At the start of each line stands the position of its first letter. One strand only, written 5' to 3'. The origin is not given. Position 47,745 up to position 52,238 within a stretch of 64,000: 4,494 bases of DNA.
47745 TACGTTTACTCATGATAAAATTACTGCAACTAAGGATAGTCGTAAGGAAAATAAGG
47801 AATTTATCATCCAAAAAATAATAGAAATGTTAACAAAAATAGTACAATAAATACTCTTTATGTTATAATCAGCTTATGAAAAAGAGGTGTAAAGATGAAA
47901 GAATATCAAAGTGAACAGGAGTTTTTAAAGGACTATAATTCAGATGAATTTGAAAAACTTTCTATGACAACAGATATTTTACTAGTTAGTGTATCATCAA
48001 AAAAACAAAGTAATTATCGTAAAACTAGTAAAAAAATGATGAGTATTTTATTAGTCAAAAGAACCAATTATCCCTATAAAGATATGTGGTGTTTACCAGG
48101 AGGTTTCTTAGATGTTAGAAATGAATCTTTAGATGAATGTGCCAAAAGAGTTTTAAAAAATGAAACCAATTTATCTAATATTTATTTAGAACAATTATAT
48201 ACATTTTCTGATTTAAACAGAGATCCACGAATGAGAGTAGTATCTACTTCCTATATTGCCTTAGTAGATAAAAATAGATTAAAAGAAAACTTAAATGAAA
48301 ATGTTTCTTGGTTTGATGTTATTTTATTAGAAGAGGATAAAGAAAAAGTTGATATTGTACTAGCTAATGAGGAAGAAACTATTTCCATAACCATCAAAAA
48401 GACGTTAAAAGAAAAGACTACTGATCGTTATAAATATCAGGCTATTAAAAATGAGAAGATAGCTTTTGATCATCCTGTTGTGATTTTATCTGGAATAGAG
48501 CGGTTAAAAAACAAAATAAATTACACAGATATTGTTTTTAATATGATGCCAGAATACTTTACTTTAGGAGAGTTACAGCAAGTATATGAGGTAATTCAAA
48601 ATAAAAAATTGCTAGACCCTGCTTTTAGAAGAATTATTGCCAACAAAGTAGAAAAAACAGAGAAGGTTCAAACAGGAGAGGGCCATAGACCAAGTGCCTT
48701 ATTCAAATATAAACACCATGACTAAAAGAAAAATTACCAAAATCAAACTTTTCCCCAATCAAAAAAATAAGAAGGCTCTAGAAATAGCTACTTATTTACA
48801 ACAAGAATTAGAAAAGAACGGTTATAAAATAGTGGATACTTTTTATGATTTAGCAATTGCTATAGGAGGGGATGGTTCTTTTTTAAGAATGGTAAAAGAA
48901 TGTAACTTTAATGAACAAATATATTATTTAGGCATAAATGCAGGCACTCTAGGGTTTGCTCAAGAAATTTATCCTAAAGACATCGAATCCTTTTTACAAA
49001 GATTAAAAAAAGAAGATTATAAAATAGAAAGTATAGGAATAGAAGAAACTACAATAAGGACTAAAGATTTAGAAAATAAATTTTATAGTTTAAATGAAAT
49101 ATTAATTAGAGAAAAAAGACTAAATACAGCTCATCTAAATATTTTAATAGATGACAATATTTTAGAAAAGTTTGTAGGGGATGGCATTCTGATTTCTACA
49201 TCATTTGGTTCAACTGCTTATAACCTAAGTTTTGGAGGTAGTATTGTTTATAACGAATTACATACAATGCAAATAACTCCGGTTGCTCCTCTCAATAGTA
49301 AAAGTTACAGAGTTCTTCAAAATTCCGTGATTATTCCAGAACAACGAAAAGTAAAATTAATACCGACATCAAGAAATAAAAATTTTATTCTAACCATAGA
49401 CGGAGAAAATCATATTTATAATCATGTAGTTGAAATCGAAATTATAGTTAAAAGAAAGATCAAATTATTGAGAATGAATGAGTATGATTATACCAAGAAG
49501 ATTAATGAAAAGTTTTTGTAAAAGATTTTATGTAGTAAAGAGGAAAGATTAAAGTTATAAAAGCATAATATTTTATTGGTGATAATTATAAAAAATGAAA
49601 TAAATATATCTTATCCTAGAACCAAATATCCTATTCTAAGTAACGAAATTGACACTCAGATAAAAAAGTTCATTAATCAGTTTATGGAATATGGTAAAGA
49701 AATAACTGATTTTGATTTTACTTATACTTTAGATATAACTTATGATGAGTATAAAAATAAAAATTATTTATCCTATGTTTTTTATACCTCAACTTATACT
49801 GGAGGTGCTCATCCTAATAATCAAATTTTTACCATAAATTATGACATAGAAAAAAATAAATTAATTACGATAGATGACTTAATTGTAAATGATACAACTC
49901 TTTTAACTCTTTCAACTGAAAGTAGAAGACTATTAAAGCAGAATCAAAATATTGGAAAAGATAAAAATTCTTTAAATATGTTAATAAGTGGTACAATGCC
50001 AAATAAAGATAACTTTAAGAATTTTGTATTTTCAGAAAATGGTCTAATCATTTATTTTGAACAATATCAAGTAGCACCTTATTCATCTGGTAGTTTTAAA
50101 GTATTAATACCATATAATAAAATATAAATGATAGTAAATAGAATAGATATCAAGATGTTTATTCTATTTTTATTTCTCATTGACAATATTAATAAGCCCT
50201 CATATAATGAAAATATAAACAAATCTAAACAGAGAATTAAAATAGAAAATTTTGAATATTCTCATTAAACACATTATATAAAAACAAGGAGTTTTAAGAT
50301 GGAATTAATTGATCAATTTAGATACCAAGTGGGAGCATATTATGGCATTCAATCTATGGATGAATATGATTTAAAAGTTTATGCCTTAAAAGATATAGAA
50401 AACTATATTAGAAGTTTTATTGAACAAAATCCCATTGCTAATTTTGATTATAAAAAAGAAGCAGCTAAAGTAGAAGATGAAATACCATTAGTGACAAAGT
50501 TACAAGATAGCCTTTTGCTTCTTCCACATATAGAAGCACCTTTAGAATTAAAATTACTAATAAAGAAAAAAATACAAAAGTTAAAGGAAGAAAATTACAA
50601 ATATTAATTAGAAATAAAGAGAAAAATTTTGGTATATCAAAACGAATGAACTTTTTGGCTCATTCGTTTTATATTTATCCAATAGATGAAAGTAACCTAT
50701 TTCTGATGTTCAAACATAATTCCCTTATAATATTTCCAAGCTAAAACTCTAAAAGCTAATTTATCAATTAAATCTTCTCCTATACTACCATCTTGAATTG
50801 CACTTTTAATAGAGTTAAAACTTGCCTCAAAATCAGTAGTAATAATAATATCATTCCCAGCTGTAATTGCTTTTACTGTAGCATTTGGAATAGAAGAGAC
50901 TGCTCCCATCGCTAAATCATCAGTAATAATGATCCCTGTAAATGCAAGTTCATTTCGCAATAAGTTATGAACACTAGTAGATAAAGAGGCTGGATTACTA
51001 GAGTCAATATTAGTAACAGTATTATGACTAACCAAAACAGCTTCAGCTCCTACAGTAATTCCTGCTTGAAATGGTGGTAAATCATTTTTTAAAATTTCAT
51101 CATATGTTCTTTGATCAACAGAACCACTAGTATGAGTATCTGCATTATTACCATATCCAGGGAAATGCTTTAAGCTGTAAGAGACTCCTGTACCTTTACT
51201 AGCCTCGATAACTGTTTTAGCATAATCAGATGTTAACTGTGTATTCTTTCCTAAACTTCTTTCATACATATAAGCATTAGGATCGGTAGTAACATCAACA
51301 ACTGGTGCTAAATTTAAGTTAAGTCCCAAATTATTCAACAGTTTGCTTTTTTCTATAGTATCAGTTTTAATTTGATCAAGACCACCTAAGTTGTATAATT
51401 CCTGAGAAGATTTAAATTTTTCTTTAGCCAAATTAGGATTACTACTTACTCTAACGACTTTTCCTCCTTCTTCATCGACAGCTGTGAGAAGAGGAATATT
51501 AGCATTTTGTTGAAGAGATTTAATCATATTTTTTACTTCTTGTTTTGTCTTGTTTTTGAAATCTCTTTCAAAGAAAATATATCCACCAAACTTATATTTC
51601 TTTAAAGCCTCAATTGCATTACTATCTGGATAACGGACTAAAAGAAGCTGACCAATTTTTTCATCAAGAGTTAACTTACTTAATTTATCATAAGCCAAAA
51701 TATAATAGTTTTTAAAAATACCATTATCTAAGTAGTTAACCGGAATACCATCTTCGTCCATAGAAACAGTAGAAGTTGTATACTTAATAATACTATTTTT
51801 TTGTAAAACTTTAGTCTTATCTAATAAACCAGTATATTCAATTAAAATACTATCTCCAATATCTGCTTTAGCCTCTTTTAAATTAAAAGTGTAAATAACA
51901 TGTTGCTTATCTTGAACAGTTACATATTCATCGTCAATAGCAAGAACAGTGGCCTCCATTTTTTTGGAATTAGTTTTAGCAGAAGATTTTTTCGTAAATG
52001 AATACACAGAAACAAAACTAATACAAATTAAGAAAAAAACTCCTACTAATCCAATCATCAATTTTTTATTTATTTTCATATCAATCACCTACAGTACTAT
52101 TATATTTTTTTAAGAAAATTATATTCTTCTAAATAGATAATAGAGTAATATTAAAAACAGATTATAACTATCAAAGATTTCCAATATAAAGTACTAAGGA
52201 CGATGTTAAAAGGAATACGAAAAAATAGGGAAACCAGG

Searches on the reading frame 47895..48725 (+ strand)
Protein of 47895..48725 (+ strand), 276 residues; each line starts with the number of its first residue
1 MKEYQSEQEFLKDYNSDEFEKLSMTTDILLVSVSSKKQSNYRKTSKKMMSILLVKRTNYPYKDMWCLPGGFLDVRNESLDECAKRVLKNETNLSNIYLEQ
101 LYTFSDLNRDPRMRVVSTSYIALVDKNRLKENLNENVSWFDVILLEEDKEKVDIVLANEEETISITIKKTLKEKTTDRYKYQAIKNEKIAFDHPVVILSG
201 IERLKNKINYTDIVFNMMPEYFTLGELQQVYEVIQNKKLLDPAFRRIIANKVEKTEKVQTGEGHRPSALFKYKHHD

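Call 8: search_protein_families(library=pfam, proteins=[window:47895-48725:+], max_evalue=0.01)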
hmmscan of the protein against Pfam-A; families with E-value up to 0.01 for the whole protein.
window:47895-48725:+ (276 aa): 3 families
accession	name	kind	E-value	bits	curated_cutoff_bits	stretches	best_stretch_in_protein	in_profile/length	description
PF21906.2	NrtR_WHD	-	1.4e-15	57.6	27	1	214-271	1-60/61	NrtR DNA-binding winged helix domain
PF00293.34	NUDIX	-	5.4e-11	43.1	21.1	1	51-145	17-118/134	NUDIX domain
PF19368.5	AraR_C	-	1.5e-05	25.6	23.8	1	210-273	1-67/82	AraR C-terminal winged HTH domain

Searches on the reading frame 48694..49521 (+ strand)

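Call 8: search_protein_families(library=pfam, proteins=[window:48694-49521:+], max_evalue=0.01)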
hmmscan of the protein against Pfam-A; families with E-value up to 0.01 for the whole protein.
window:48694-49521:+ (275 aa): 2 families
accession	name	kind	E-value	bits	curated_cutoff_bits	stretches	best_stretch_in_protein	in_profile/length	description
PF20143.4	NAD_kinase_C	-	1.1e-16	61.2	23.7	1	134-244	2-107/126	ATP-NAD kinase C-terminal domain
PF01513.26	NAD_kinase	-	2.8e-11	44.3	25.5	1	16-109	38-130/130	ATP-NAD kinase N-terminal domain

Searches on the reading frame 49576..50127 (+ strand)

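Call 8: search_protein_families(library=pfam, proteins=[window:49576-50127:+], max_evalue=0.01)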
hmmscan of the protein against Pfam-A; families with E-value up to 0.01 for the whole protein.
window:49576-50127:+ (183 aa): 2 families
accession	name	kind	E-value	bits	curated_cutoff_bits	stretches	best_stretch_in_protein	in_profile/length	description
PF11738.13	DUF3298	-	1.6e-14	55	24.1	1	100-181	1-84/84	Protein of unknown function (DUF3298)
PF13739.11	PdaC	-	1.6e-09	39.2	29.1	1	8-81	9-94/95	Deacetylase PdaC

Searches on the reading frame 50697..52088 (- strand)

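Call 8: search_protein_families(library=pfam, proteins=[window:50697-52088:-], max_evalue=0.01)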
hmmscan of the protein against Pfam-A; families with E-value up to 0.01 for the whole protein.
window:50697-52088:- (463 aa): 1 family
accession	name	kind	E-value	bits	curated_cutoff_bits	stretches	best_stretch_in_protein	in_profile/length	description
PF00933.27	Glyco_hydro_3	-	3.1e-59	201.4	27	1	140-449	1-314/316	Glycosyl hydrolase family 3 N terminal domain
